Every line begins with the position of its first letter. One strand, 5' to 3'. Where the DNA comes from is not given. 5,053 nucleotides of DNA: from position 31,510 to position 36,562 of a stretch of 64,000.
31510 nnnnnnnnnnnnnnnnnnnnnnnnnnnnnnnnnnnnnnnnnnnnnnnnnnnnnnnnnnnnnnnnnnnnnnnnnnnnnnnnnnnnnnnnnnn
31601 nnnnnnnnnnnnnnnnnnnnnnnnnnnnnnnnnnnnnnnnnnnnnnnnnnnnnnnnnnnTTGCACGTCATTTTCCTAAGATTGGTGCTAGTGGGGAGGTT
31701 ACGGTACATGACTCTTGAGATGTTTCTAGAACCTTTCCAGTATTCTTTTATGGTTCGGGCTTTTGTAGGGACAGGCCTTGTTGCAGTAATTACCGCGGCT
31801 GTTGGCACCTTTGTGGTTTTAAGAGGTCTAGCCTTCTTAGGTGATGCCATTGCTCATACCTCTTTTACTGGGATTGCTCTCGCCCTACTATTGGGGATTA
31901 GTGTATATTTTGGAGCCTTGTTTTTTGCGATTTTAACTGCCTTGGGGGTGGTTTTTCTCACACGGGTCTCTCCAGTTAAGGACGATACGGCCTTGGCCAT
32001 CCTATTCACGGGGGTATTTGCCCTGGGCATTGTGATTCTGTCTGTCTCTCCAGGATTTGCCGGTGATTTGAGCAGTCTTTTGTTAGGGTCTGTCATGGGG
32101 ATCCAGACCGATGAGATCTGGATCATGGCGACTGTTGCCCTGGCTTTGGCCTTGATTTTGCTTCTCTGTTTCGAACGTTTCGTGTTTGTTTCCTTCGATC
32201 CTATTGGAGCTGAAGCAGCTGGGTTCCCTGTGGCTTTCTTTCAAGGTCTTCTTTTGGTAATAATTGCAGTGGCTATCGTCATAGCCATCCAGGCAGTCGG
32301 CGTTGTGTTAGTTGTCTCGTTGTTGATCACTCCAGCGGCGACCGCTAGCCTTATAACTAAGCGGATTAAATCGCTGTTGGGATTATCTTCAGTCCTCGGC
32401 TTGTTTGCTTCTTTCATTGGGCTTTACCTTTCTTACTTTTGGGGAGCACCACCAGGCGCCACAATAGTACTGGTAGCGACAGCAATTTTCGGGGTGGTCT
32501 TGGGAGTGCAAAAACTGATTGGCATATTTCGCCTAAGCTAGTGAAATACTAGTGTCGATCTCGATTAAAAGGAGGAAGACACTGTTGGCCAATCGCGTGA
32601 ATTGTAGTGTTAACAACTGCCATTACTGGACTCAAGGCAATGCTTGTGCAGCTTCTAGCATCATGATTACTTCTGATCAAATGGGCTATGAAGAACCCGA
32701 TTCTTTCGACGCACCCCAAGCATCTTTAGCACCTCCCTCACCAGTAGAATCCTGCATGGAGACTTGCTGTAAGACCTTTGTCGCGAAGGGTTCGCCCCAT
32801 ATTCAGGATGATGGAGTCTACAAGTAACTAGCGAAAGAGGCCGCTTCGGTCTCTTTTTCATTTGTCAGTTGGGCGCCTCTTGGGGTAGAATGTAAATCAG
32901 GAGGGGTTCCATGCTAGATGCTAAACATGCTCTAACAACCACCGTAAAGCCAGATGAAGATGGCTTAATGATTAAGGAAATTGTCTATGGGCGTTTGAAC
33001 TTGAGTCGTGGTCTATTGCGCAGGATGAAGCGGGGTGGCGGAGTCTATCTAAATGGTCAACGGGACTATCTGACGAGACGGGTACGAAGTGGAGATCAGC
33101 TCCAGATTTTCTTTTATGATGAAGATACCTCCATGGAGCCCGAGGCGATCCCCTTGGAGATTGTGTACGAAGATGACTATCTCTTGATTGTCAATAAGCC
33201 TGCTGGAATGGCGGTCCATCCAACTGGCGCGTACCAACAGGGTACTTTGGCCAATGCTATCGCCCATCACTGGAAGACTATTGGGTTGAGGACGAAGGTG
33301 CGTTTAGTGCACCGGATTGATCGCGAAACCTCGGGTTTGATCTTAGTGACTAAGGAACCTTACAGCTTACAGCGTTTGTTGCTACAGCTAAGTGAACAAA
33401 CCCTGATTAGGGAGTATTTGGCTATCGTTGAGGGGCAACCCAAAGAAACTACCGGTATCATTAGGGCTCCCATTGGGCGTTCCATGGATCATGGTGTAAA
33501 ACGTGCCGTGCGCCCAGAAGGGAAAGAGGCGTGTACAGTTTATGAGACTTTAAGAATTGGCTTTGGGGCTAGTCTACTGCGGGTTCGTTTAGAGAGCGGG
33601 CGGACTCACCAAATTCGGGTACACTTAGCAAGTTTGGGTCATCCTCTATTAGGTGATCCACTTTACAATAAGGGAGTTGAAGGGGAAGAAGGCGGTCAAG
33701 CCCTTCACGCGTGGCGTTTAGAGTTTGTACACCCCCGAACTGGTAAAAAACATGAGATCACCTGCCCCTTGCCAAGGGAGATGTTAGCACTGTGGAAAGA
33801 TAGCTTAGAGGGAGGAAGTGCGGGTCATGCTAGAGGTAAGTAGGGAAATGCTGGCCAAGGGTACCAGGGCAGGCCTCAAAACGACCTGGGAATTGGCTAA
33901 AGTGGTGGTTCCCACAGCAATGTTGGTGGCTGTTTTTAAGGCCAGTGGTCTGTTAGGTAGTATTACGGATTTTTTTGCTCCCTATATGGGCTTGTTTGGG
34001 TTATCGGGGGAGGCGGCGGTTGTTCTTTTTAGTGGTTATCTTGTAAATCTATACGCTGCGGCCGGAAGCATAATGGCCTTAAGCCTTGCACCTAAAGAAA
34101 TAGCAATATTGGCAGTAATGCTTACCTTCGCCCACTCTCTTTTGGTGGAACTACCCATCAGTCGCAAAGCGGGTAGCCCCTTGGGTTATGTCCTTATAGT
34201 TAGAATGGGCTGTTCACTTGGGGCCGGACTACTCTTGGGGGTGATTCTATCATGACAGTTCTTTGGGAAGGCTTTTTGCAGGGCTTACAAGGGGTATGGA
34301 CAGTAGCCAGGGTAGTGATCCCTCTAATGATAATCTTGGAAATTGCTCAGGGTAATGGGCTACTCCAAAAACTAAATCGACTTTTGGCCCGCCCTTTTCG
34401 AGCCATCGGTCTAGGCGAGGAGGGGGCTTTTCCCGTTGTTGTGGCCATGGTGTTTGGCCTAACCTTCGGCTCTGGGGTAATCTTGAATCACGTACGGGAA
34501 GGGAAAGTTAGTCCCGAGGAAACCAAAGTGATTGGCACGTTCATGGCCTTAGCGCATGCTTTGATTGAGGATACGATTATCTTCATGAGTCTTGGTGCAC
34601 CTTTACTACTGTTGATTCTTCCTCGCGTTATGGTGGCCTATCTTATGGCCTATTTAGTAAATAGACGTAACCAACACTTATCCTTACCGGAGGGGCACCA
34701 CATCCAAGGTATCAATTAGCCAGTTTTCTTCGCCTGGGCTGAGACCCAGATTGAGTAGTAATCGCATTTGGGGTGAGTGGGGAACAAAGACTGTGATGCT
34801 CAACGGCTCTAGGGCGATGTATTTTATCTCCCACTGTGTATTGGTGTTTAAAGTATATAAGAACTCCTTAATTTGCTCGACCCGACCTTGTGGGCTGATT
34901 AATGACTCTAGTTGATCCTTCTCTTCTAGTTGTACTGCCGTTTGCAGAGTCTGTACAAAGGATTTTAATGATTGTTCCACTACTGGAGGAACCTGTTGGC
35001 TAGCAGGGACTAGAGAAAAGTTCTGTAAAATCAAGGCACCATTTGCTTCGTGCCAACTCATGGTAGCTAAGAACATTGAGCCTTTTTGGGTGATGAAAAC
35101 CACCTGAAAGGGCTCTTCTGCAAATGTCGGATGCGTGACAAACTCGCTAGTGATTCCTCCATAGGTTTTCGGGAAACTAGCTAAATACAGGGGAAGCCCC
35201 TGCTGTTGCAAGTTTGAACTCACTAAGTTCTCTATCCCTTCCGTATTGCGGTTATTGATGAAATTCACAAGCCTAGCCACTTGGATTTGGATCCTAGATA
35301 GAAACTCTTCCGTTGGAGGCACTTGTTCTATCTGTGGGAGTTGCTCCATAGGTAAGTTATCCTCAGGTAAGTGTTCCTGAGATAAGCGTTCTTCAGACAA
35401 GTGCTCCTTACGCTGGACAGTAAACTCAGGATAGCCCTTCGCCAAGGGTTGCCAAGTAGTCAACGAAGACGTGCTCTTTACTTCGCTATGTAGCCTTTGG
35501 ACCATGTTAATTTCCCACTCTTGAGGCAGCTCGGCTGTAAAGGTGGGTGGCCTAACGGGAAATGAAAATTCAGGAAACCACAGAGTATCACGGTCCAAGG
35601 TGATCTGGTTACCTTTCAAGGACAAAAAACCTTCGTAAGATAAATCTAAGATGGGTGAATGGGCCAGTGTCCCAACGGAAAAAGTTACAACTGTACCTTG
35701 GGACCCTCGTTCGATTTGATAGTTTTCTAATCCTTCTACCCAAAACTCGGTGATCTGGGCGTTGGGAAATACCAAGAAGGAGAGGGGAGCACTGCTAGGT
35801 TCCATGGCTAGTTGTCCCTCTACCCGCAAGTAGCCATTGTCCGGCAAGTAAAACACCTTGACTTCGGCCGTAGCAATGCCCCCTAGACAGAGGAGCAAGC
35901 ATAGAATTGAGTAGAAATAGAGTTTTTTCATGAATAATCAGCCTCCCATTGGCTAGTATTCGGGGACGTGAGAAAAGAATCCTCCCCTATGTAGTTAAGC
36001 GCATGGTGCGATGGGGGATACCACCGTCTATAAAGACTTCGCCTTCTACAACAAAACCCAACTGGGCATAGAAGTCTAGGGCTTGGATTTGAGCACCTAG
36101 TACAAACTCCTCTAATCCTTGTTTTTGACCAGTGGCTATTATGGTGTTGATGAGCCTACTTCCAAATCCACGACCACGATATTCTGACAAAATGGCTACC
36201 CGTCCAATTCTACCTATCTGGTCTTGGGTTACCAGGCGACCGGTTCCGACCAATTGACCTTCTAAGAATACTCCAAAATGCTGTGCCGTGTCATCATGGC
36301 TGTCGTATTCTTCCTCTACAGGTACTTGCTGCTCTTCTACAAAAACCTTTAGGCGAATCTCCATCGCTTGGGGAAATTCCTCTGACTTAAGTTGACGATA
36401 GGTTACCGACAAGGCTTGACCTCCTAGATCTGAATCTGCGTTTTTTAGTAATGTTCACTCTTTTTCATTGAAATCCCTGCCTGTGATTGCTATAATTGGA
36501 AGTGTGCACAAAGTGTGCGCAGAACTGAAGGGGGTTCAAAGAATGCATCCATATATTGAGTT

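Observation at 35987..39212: Single-polypeptide fusion of a class-III aminotransferase with an acyl-ACP reductase (AAR)-like domain: candidate fatty amine synthase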

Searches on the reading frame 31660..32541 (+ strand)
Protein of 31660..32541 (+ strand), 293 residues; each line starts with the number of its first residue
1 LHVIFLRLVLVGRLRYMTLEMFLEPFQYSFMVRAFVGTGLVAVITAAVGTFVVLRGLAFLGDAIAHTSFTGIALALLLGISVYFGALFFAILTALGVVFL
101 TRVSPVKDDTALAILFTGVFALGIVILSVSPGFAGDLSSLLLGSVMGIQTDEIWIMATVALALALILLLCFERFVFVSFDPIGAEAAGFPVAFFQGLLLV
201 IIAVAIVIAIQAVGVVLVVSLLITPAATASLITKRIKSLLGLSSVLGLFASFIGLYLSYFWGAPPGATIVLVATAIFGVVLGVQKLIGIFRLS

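Call 16: search_protein_families(library=pfam, proteins=[window:31660-32541:+], max_evalue=0.001)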
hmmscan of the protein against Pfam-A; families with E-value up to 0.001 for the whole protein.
window:31660-32541:+ (293 aa): 2 families
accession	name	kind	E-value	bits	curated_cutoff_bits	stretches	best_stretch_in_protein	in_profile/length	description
PF00950.22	ABC-3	-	3.6e-67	227.1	20.1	1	27-280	1-254/258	ABC 3 transport family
PF01032.23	FecCD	-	0.0004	20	26.5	1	66-279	91-302/311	FecCD transport family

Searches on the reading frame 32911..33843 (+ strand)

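Call 16: search_protein_families(library=pfam, proteins=[window:32911-33843:+], max_evalue=0.001)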
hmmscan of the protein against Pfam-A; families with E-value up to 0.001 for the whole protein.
window:32911-33843:+ (310 aa): 1 family
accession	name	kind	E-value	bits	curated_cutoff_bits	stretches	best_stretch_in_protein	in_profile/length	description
PF00849.27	PseudoU_synth_2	-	1.9e-32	113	26.8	1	90-241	1-152/152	RNA pseudouridylate synthase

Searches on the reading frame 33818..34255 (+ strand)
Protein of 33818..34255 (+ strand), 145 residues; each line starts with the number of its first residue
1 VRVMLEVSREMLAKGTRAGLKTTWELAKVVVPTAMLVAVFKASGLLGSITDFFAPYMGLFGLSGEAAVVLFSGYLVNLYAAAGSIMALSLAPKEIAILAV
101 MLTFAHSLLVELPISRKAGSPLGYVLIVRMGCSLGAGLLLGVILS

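Call 16: search_protein_families(library=pfam, proteins=[window:33818-34255:+], max_evalue=0.001)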
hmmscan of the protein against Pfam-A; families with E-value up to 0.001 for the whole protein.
window:33818-34255:+ (145 aa): 1 family
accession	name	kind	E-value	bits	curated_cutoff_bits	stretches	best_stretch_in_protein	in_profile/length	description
PF07670.19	Gate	-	9.5e-09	36.1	29.6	1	25-107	3-89/104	Nucleoside recognition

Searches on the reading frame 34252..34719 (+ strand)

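Call 16: search_protein_families(library=pfam, proteins=[window:34252-34719:+], max_evalue=0.001)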
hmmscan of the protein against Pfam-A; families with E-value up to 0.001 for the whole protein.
window:34252-34719:+ (155 aa): 1 family
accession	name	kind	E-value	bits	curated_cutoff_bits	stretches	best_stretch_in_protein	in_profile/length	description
PF07670.19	Gate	-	9.7e-07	29.6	29.6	1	15-105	1-91/104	Nucleoside recognition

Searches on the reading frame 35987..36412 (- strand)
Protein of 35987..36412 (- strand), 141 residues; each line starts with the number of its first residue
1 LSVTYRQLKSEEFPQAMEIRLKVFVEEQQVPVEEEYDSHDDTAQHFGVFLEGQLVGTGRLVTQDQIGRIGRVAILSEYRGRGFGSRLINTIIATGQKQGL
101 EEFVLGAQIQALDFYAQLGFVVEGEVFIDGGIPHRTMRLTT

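Call 5: search_protein_families(library=pfam, proteins=[window:35987-36412:-], max_evalue=0.01)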
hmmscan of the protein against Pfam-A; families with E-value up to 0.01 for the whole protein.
window:35987-36412:- (141 aa): 7 families
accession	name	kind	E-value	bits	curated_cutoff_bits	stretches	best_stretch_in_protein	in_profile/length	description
PF13673.13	Acetyltransf_10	-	1.2e-17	64.5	23.6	1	23-140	12-127/128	Acetyltransferase (GNAT) domain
PF00583.31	Acetyltransf_1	-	1.5e-16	61.1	20.7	1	21-120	9-116/116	Acetyltransferase (GNAT) family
PF13508.13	Acetyltransf_7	-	8e-13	49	27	1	44-121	4-83/84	Acetyltransferase (GNAT) domain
PF13527.13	Acetyltransf_9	-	1.1e-08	35.6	25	1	4-120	1-124/127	Acetyltransferase (GNAT) domain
PF13444.12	Acetyltransf_5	-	4.6e-06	27.7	22.4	1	20-83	2-72/102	Acetyltransferase (GNAT) domain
PF08445.16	FR47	-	6.2e-06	26.6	22.1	1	62-121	17-78/86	FR47-like protein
PF21926.2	FeeM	-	0.0063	16.7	27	0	16-64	2-55/158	N-acyl amino acid synthase FeeM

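Call 6: search_protein_families(library=ncbifam, proteins=[window:35987-36412:-], max_evalue=0.01)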
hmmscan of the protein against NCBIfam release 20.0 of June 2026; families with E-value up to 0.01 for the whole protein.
window:35987-36412:- (141 aa): 18 families
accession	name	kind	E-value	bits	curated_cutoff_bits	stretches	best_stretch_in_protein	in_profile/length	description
NF007644.0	PRK10314.1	equivalog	3.1e-13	49.8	171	1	13-137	17-146/153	GNAT family N-acetyltransferase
TIGR04045.1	MSMEG_0567_GNAT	equivalog_domain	1.1e-11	44.5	68.45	1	10-138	10-144/153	MSMEG_0567/Sll0786 family nitrogen starvation N-acetyltransferase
NF040501.1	resist_ArsN2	equivalog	2.7e-07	30.3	125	1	40-121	20-102/133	arsenic resistance N-acetyltransferase ArsN2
TIGR01575.1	rimI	equivalog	3.8e-07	30.3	86.4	1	14-122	3-114/132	ribosomal protein S18-alanine N-acetyltransferase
NF005921.0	PRK07922.1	equivalog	3e-05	23.7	180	1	43-122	45-125/170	amino-acid N-acetyltransferase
NF008212.0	PRK10975.1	equivalog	3.5e-05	23.7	219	1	62-123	159-223/232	dTDP-4-amino-4,6-dideoxy-D-galactose acyltransferase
TIGR03694.1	exosort_acyl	subfamily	9.3e-05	22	111.95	1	8-64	14-78/241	PEP-CTERM/exosortase system-associated acyltransferase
NF005840.0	PRK07757.1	equivalog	0.00026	20.9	154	1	50-121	49-119/153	N-acetyltransferase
NF011709.0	PRK15130.1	equivalog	0.00054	19.8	218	1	34-127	46-147/186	spermidine N1-acetyltransferase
NF053587.1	SpmdActasePaiA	equivalog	0.0011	18.7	250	1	67-125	91-152/172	spermidine/spermine N(1)-acetyltransferase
TIGR03585.1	PseH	equivalog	0.0015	18.6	93.1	1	39-124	47-137/156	UDP-4-amino-4,6-dideoxy-N-acetyl-beta-L-altrosamine N-acetyltransferase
NF003641.0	PRK05279.1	equivalog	0.0021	17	344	1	44-121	334-413/441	amino-acid N-acetyltransferase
TIGR01890.1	N-Ac-Glu-synth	equivalog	0.0027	16.7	202.85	1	22-121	300-401/429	amino-acid N-acetyltransferase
NF000360.1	sat4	exception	0.0029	17.7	380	1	64-122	94-155/180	streptothricin N-acetyltransferase Sat4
TIGR03448.1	mycothiol_MshD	equivalog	0.0049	16.2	163.1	1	64-122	226-287/294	mycothiol synthase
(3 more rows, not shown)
